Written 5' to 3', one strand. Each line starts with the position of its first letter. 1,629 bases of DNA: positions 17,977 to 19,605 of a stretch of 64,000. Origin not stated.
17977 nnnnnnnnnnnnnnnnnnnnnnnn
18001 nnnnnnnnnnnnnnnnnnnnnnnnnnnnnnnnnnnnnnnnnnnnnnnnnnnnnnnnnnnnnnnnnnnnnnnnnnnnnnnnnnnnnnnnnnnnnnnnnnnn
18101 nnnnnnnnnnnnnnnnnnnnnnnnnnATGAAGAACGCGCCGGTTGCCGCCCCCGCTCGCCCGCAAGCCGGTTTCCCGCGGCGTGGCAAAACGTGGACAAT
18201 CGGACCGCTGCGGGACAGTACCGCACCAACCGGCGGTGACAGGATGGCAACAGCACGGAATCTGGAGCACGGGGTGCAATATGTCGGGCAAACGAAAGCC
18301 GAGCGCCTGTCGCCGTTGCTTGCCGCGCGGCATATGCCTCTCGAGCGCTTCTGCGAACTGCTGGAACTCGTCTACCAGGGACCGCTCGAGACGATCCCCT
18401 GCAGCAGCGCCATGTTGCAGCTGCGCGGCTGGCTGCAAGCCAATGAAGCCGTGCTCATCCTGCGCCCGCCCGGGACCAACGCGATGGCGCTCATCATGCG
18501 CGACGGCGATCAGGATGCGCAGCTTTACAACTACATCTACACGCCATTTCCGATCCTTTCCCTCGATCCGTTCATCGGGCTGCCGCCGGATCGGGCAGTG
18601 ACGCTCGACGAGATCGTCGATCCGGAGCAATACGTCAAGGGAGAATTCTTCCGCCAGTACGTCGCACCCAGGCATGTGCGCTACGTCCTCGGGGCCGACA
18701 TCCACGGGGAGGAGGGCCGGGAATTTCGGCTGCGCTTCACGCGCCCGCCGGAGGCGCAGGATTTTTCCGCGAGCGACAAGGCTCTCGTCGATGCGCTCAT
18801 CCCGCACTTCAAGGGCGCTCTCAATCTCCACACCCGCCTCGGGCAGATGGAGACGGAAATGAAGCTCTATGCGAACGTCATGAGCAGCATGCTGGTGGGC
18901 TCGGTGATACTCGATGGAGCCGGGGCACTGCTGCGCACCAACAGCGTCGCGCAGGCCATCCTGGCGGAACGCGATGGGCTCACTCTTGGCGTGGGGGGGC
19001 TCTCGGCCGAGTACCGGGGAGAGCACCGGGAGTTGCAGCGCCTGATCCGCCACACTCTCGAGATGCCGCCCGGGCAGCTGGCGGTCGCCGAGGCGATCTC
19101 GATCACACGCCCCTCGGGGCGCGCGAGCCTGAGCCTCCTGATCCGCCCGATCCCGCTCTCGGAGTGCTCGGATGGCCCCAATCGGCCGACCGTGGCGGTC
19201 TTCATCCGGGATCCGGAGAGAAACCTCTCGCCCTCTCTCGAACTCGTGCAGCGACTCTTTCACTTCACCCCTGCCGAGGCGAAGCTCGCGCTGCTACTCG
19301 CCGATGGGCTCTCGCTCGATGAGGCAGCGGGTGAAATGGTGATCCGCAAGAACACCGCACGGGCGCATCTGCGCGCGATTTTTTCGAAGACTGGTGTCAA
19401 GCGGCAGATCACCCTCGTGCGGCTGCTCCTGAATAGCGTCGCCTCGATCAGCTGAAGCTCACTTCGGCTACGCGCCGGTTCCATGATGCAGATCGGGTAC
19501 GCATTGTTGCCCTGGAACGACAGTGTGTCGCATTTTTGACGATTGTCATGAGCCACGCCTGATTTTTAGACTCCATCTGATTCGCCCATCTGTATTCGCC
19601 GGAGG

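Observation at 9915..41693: Recurring 19-nt partly palindromic motif upstream of at least five plus-strand transcription units of the catabolic island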

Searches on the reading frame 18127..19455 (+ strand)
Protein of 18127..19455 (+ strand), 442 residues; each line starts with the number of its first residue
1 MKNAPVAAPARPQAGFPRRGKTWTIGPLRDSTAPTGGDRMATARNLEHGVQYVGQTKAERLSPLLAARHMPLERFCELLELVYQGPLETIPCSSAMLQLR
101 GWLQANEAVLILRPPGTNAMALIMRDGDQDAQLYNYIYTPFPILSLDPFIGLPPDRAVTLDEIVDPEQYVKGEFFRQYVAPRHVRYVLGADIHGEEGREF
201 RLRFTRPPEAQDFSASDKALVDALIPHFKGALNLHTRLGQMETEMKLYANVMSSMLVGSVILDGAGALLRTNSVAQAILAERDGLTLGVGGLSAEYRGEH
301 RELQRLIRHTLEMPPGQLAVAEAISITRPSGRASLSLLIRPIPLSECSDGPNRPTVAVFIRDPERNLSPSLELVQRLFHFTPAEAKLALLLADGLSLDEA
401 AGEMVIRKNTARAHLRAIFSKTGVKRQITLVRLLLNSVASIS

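Call 10: search_protein_families(library=pfam, proteins=[window:18127-19455:+])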
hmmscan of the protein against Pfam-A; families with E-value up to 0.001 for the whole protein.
window:18127-19455:+ (442 aa): 0 families

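Call 13: search_protein_families(library=pfam, proteins=[window:18127-19455:+], max_evalue=10)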
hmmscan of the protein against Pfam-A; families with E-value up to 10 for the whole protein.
window:18127-19455:+ (442 aa): 2 families
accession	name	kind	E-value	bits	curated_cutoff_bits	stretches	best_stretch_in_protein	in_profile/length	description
PF00196.25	GerE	-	0.002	18.2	23.5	1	381-433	4-56/57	Bacterial regulatory proteins, luxR family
PF13556.12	HTH_30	-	0.069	13.4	27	1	387-424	5-42/59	PucR C-terminal helix-turn-helix domain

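Call 17: find_homologous_proteins(query=window:18244-19455:+)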
Query window:18244-19455:+ (403 aa): 977 proteins with E <= 0.001 among 8000 candidates; the best 120 are listed.
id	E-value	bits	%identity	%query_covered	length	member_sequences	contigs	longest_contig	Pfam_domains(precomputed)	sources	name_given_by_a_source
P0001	1.4e-258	875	99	100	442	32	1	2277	-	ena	-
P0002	1.8e-236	802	89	100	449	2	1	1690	-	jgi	-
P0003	2.5e-229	779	87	100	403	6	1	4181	-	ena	-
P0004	1.8e-228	776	89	98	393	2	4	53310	-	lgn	-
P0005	2.5e-220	749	84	100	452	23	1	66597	-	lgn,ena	-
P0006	7.1e-218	741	82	100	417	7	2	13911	-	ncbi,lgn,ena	-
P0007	1.4e-203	694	80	100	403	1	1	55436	-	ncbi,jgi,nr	ncbi:MAG: helix-turn-helix transcriptional regulator [Steroidobacteraceae bacterium]|jgi:DNA-binding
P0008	2.2e-202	690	79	100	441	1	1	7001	-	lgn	-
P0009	1.2e-198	678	78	100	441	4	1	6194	-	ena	-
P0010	1.3e-196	671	81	93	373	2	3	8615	-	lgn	-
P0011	1.1e-195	668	81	92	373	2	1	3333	-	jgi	-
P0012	1.0e-189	649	76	100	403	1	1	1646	-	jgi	-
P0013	1.5e-188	645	77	95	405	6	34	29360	-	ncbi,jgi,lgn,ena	-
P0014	4.9e-188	643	74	100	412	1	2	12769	-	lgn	-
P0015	4.9e-188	643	79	93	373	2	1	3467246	-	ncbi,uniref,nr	ncbi:hypothetical protein ACG33_03715 [Steroidobacter denitrificans]|uniref:HTH luxR-type domain-con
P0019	1.3e-177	609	70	98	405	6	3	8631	PF00196.26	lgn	-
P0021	1.2e-176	606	74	92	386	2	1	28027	PF00196.26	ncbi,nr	ncbi:MAG: helix-turn-helix transcriptional regulator [Steroidobacteraceae bacterium]|nr:helix-turn-h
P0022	5.7e-175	600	71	95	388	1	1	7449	PF00196.26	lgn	-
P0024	4.2e-172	591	68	100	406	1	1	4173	PF00196.26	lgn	-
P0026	1.4e-171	589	67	100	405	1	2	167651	-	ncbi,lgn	-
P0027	5.6e-158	544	64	95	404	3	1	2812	PF00196.26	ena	-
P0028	2.4e-151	522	62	96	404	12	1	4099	PF00196.26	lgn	-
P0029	2.0e-142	493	61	93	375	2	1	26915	PF00196.26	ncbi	ncbi:MAG: LuxR C-terminal-related transcriptional regulator [Betaproteobacteria bacterium]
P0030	2.7e-142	492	58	96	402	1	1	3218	PF00196.26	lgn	-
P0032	2.8e-122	427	57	92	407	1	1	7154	PF00196.26,PF13556.13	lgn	-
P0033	5.2e-121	422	54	93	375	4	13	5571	PF00196.26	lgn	-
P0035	1.5e-119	418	55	93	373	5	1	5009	PF00196.26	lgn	-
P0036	2.0e-119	417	54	93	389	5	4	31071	PF00196.26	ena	-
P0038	4.9e-119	416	52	96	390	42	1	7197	PF00196.26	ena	-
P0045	9.8e-116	405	53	93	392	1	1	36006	PF00196.26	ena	-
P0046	1.2e-115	405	52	93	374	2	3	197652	PF00196.26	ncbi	ncbi:MAG: helix-turn-helix transcriptional regulator [Steroidobacteraceae bacterium]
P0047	1.2e-115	405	55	91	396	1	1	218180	PF00196.26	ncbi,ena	-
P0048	1.5e-115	404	51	93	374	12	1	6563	PF00196.26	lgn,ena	-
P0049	1.5e-115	404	51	93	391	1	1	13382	PF00196.26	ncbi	-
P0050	1.9e-115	404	52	92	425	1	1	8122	PF00196.26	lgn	-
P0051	2.6e-115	404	51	93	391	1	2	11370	PF00196.26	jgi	-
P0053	5.5e-115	403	51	96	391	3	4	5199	PF00196.26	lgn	-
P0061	2.7e-113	397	51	93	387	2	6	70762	PF00196.26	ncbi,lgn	-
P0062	3.3e-113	397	52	93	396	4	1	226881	PF00196.26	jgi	-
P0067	2.6e-112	394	50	94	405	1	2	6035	PF00196.26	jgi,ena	-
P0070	1.3e-111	391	51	93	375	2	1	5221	PF00196.26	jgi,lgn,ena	-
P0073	5.8e-110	386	49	93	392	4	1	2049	PF00196.26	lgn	-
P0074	8.4e-110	386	55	86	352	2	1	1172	PF00196.26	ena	-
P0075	4.5e-109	383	49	96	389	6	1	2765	PF00196.26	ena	-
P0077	7.4e-107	376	50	96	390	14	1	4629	PF00196.26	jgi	jgi:DNA-binding CsgD family transcriptional regulator/PAS domain-containing protein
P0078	1.4e-106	375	48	93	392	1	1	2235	PF00196.26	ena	-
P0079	2.1e-106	374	50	92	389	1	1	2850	PF00196.26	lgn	-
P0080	1.9e-105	371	52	92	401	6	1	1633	PF00196.26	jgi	jgi:DNA-binding CsgD family transcriptional regulator/PAS domain-containing protein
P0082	2.1e-104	368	51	90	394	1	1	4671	PF00196.26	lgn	-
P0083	2.2e-104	368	51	91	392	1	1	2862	PF00196.26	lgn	-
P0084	2.5e-104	368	49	92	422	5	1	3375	PF00196.26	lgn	-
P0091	2.7e-102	361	50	93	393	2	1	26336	PF00196.26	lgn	-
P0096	6.0e-102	360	48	96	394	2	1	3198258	PF00196.26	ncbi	ncbi:helix-turn-helix transcriptional regulator [Cupriavidus necator]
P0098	1.8e-101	358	48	92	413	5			PF00196.26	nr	nr:LuxR C-terminal-related transcriptional regulator [Pandoraea vervacti]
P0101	7.5e-101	356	48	92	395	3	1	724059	PF00196.26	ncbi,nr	ncbi:helix-turn-helix transcriptional regulator [Ralstonia soli]|nr:helix-turn-helix transcriptional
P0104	1.5e-100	355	49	90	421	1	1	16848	PF00196.26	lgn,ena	-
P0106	1.7e-100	355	49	94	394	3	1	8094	PF00196.26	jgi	jgi:DNA-binding CsgD family transcriptional regulator/PAS domain-containing protein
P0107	1.9e-100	355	48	91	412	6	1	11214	PF00196.26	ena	-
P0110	3.4e-100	354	47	96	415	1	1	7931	PF00196.26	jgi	-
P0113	4.1e-100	354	49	90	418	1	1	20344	PF00196.26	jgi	-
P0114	4.4e-100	354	48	95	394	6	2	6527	PF00196.26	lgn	-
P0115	5.3e-100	353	48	96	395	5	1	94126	PF00196.26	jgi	-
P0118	6.9e-100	353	48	94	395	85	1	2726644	PF00196.26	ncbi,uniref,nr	ncbi:LuxR C-terminal-related transcriptional regulator [Cupriavidus sp. WKF15]|uniref:helix-turn-hel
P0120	7.7e-100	353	49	94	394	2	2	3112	PF00196.26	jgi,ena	-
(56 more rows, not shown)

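Call 18: find_encoding_contigs(protein=P0015, flank=10000, max_places=2)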
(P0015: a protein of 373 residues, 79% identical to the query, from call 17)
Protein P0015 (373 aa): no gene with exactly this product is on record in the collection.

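Call 19: find_encoding_contigs(protein=P0007, flank=10000, max_places=2)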
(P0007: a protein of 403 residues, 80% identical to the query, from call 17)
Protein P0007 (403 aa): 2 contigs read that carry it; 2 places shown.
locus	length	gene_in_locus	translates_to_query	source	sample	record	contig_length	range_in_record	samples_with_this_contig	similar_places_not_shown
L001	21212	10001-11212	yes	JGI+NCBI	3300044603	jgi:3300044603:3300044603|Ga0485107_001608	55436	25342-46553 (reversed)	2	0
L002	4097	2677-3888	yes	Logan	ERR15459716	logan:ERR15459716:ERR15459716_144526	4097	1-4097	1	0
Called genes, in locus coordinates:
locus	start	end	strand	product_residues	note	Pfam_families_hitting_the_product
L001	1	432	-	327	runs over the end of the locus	PF13353:Fer4_12, PF04055:Radical_SAM, PF00037:Fer4 (faint), PF12837:Fer4_6 (faint), PF12838:Fer4_7 (weak), PF13237:Fer4_10 (weak)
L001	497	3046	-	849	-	PF02901:PFL-like, PF01228:Gly_radical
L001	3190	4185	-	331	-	PF00126:HTH_1, PF03466:LysR_substrate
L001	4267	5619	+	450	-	PF13452:FAS1_DH_region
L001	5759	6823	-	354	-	PF00296:Bac_luciferase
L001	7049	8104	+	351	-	PF00296:Bac_luciferase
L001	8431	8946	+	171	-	PF13577:SnoaL_4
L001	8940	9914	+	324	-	PF00296:Bac_luciferase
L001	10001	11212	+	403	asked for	-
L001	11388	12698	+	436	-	PF04909:Amidohydro_2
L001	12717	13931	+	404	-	PF02515:CoA_transf_3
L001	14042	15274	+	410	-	PF02771:Acyl-CoA_dh_N, PF02770:Acyl-CoA_dh_M, PF00441:Acyl-CoA_dh_1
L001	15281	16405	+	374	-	PF02771:Acyl-CoA_dh_N, PF02770:Acyl-CoA_dh_M, PF00441:Acyl-CoA_dh_1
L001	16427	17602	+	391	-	PF02771:Acyl-CoA_dh_N, PF02770:Acyl-CoA_dh_M, PF00441:Acyl-CoA_dh_1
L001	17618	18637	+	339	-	PF02771:Acyl-CoA_dh_N, PF00441:Acyl-CoA_dh_1, PF08028:Acyl-CoA_dh_2 (weak)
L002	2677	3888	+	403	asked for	-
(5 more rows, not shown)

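Call 20: find_encoding_contigs(protein=P0026, flank=10000, max_places=2)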
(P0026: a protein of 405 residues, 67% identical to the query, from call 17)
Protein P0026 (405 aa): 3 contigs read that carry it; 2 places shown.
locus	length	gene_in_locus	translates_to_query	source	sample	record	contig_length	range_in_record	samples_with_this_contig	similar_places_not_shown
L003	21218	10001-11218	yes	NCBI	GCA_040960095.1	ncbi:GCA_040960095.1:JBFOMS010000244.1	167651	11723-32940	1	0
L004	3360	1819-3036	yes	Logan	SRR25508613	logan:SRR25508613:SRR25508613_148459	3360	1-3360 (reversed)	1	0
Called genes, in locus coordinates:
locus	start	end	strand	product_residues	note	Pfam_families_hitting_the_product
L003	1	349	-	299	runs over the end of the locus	PF22622:MFE-2_hydrat-2_N, PF13452:FAS1_DH_region (faint), PF01575:MaoC_dehydratas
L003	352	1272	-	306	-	PF00106:adh_short, PF08659:KR, PF13561:adh_short_C2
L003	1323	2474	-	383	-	PF02771:Acyl-CoA_dh_N, PF02770:Acyl-CoA_dh_M, PF00441:Acyl-CoA_dh_1, PF22924:ACOX_C_alpha1, PF08028:Acyl-CoA_dh_2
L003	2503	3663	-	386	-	PF02771:Acyl-CoA_dh_N, PF02770:Acyl-CoA_dh_M, PF00441:Acyl-CoA_dh_1, PF08028:Acyl-CoA_dh_2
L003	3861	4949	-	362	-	PF12625:Arabinose_bd, PF00165:HTH_AraC (faint), PF12833:HTH_18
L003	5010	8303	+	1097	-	PF02310:B12-binding, PF03308:MeaB, PF02492:cobW (weak), PF01642:MM_CoA_mutase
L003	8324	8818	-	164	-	PF00111:Fer2 (weak), PF13085:Fer2_3 (weak), PF01799:Fer2_2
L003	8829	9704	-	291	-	PF00941:FAD_binding_5, PF03450:CO_deh_flav_C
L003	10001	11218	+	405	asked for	-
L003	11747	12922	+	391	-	-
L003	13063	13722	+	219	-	PF02182:SAD_SRA (weak), PF01844:HNH (weak)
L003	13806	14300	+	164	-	-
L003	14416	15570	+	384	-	PF14082:SduA_C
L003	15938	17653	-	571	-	PF00501:AMP-binding, PF13193:AMP-binding_C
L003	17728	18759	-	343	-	PF00753:Lactamase_B, PF21221:B_lactamase-like_C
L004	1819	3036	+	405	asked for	-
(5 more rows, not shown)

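Call 28: find_related_loci(query=A4, collection=genome_contigs, flank=10000)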
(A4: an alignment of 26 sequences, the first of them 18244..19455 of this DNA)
Query A4 (403 aa) in genome_contigs; peptide patterns used: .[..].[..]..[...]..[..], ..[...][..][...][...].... (x = any residue, [..] = any of these).
597 stretches matched a pattern (row limit reached: there are more); 525 encode a relative of the query (tblastn E <= 1e-3); the best 80 are kept; 80 distinct loci.
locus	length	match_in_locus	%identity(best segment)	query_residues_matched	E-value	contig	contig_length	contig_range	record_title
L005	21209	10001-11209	82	1-403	0e+0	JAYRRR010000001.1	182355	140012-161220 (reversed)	MAG: Steroidobacteraceae bacterium isolate XM1_ASGE3bin.34 k141_21062, whole genome shotgun sequence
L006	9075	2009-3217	85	1-403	0e+0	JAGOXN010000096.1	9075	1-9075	MAG: Steroidobacteraceae bacterium isolate Gw_Inlet_bin_276 Gw_Inlet_12624_length_9075_cov_5.631761, whole genome shotgu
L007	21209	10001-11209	80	1-403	0e+0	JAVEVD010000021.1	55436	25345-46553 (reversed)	MAG: Steroidobacteraceae bacterium isolate BF4_110 NODE_1608_length_55436_cov_8.047732_Biofilm4, whole genome shotgun se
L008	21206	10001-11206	78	1-402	0e+0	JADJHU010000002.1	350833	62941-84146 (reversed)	MAG: Gammaproteobacteria bacterium isolate Ega_18-Q3-R5-49_BATAC.239 tig00002302-10-3503760, whole genome shotgun sequen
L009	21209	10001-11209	73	1-402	0e+0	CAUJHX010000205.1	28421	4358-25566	MAG: Pseudomonadota bacterium isolate KLAP178 genome assembly, contig: KLAP178_422725, whole genome shotgun sequence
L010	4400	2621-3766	53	23-403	8e-126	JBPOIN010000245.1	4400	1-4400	MAG: Pseudomonadota bacterium isolate MAG_191 c_000000554321, whole genome shotgun sequence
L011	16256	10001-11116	52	33-403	2e-122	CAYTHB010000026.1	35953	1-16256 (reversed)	MAG TPA_asm: uncultured Sterolibacterium sp. isolate SRP263991_co5_58 genome assembly, contig: NODE_2435_length_35953_co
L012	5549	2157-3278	52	31-403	4e-123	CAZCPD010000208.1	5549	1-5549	MAG TPA_asm: uncultured Rhodocyclaceae bacterium isolate SRP286056_co3_354 genome assembly, contig: NODE_21041_length_55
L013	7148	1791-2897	53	31-397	8e-123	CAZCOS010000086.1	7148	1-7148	MAG TPA_asm: uncultured Sterolibacterium sp. isolate SRP263991_co5_122 genome assembly, contig: NODE_20727_length_7148_c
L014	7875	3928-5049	51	31-403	1e-121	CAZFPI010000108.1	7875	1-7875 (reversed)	MAG TPA_asm: uncultured Sterolibacterium sp. isolate SRP278252_co2_89 genome assembly, contig: NODE_19628_length_7875_co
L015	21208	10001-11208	70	1-403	5e-161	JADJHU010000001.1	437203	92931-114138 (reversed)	MAG: Gammaproteobacteria bacterium isolate Ega_18-Q3-R5-49_BATAC.239 tig00001202-10-4363950, whole genome shotgun sequen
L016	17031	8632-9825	51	5-400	1e-116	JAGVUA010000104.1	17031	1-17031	MAG: Betaproteobacteria bacterium isolate WAS_Bin_15 WAS_Bin_15_scaffold_1419, whole genome shotgun sequence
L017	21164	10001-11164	49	16-400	7e-116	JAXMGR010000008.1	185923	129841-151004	MAG: Steroidobacteraceae bacterium isolate STL-PRO118 C4.200.fa-8, whole genome shotgun sequence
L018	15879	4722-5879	49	19-403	1e-115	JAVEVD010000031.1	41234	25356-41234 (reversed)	MAG: Steroidobacteraceae bacterium isolate BF4_110 NODE_2674_length_41234_cov_8.454691_Biofilm4, whole genome shotgun se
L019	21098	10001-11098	51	31-397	8e-114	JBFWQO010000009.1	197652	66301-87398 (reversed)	MAG: Steroidobacteraceae bacterium isolate CA_2019_TPBF_185 NODE_670_length_197652_cov_77.910720_TPBF, whole genome shot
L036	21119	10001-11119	48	30-399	2e-100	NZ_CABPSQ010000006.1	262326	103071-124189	Pandoraea captiosa strain LMG 31118, whole genome shotgun sequence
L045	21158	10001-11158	41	10-402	1e-94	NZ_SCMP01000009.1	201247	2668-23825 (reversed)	Pseudomonas sp. 2FG NODE_9_length_201247_cov_20.749525, whole genome shotgun sequence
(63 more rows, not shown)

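Call 34: search_protein_families(library=pfam, proteins=[L045:2-607:-, L045:909-2540:+, L045:2564-3946:+, L045:4255-5259:+, L045:8565-9914:+, L045:11174-11923:+, L045:15219-16052:-, L045:13520-14434:-, L045:12471-13505:-, L045:16303-17076:+])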
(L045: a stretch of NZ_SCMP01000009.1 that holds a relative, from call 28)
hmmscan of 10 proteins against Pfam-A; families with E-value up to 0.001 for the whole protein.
L045:2-607:- (202 aa): 6 families
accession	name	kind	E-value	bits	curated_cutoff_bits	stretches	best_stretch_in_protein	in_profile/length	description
PF00890.30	FAD_binding_2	-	2.9e-24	86.5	20.4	1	13-150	1-118/414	FAD binding domain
PF12831.13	FAD_oxidored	-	1.2e-09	38.5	27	1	13-70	1-59/416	FAD dependent oxidoreductase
PF03486.20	HI0933_like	-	1.8e-05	24.7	50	1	13-57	2-46/244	HI0933-like protein Rossmann domain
PF13450.12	NAD_binding_8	-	2.3e-05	25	21.9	1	16-50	1-35/68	NAD(P)-binding Rossmann-like domain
PF01266.30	DAO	-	3.3e-05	24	27.9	1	13-61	1-50/353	FAD dependent oxidoreductase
PF07992.20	Pyr_redox_2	-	0.0001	22.3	26.1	1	13-58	2-41/291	Pyridine nucleotide-disulphide oxidoreductase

L045:909-2540:+ (543 aa): 1 family
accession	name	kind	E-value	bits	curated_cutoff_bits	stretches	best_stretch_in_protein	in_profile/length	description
PF06980.17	DUF1302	-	1.5e-151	506.5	23.2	1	16-543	4-541/541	Protein of unknown function (DUF1302)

L045:2564-3946:+ (460 aa): 2 families
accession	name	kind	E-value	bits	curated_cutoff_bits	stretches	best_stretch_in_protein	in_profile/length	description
PF07044.18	DUF1329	-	5e-130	434.5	23.1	1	91-455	2-368/368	Protein of unknown function (DUF1329)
PF17131.11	LolA_like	-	6.6e-08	32.8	30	1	347-416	81-150/184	Outer membrane lipoprotein-sorting protein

L045:4255-5259:+ (334 aa): 1 family
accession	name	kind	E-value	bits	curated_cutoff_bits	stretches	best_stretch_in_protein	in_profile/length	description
PF01975.23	SurE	-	1.1e-39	136.7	22.1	1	30-263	1-184/189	Survival protein SurE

L045:8565-9914:+ (449 aa): 2 families
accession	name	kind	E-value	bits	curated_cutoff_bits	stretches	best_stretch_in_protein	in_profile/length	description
PF19298.5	KshA_C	-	4.4e-78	262.6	23.3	1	224-425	1-207/207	3-Ketosteroid 9alpha-hydroxylase C-terminal domain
PF00355.32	Rieske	-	2.7e-20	72.5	20.3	1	122-204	2-84/88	Rieske [2Fe-2S] domain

L045:11174-11923:+ (249 aa): 1 family
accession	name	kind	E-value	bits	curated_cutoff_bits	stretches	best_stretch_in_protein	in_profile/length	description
PF00293.34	NUDIX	-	1.4e-14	54.7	21.1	1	113-226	5-122/134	NUDIX domain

L045:15219-16052:- (277 aa): 4 families
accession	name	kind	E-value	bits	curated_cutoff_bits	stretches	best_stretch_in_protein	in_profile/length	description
PF00561.26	Abhydrolase_1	-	2.1e-27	96.8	25.8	1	30-260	2-244/245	alpha/beta hydrolase fold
PF12697.13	Abhydrolase_6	-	5.4e-24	86.5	26.3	1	31-265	1-215/217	Alpha/beta hydrolase family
PF12146.15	Hydrolase_4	-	4.7e-18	65.8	27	1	31-259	7-237/239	Serine aminopeptidase, S33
PF01738.24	DLH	-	6.4e-05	23.1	21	0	29-71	13-54/217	Dienelactone hydrolase family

L045:13520-14434:- (304 aa): 2 families
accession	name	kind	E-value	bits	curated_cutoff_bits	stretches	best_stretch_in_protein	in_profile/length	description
PF09290.16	AcetDehyd-dimer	-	5.8e-63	211.7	26.6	1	133-270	1-138/138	Prokaryotic acetaldehyde dehydrogenase, dimerisation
PF01118.30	Semialdhyde_dh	-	6.1e-06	27.1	26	1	9-120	2-118/121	Semialdehyde dehydrogenase, NAD binding domain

L045:12471-13505:- (344 aa): 2 families
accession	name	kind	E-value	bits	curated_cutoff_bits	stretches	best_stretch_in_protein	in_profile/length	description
PF00682.25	HMGL-like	-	4.9e-55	187.2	29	1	8-264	2-258/260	HMGL-like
PF07836.16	DmpG_comm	-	8.2e-30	102.6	27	1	276-336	2-62/63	DmpG-like communication domain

L045:16303-17076:+ (257 aa): 4 families
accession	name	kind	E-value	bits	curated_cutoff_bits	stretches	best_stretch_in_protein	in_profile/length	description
PF13561.12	adh_short_C2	-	1e-55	189.3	27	1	19-244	6-234/236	Enoyl-(Acyl carrier protein) reductase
PF00106.31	adh_short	-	2.6e-48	164.5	26.6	1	10-191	1-187/195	short chain dehydrogenase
PF23441.1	SDR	-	4.5e-08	33.2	27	1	59-244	67-254/258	SDR-like rossmann domain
PF08659.16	KR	-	0.00016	22.1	22.6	1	12-161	3-156/180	KR domain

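Call 44: search_protein_families(library=ncbifam, proteins=[window:18244-19455:+, L045:9995-11164:+], max_evalue=0.01)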
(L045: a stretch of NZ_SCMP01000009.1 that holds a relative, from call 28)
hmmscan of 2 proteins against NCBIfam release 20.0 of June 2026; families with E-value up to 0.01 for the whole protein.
window:18244-19455:+ (403 aa): 3 families
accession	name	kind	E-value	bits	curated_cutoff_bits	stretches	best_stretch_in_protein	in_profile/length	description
NF041232.1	BagY_FevT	exception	0.00016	20.7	700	1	328-395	284-351/367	LuxR family transcriptional regulator BagY/FevT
NF052366.1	photon_PedR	equivalog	0.00053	20.1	120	1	348-396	10-58/74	photosynthetic electron transport-dependent transcriptional regulator PedR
NF041830.1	RR_TF_ErdR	exception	0.0026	17.5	390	1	340-403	150-212/213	response regulator transcription factor ErdR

L045:9995-11164:+ (389 aa): 5 families
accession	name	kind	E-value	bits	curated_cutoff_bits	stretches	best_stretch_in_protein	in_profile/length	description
NF041232.1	BagY_FevT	exception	8.5e-06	24.9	700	1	114-378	102-348/367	LuxR family transcriptional regulator BagY/FevT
NF052366.1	photon_PedR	equivalog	9.6e-05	22.5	120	1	331-382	7-58/74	photosynthetic electron transport-dependent transcriptional regulator PedR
NF046044.1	PnpS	equivalog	0.0012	17.9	400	1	165-266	30-126/390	two-component system histidine kinase PnpS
TIGR02937.1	sigma70-ECF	superfamily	0.0027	17.4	42.9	1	309-365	100-157/165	sigma-70 family RNA polymerase sigma factor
NF047785.1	respo_reg_MadR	equivalog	0.0072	15.7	300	0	326-378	148-200/209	MadR family response regulator transcription factor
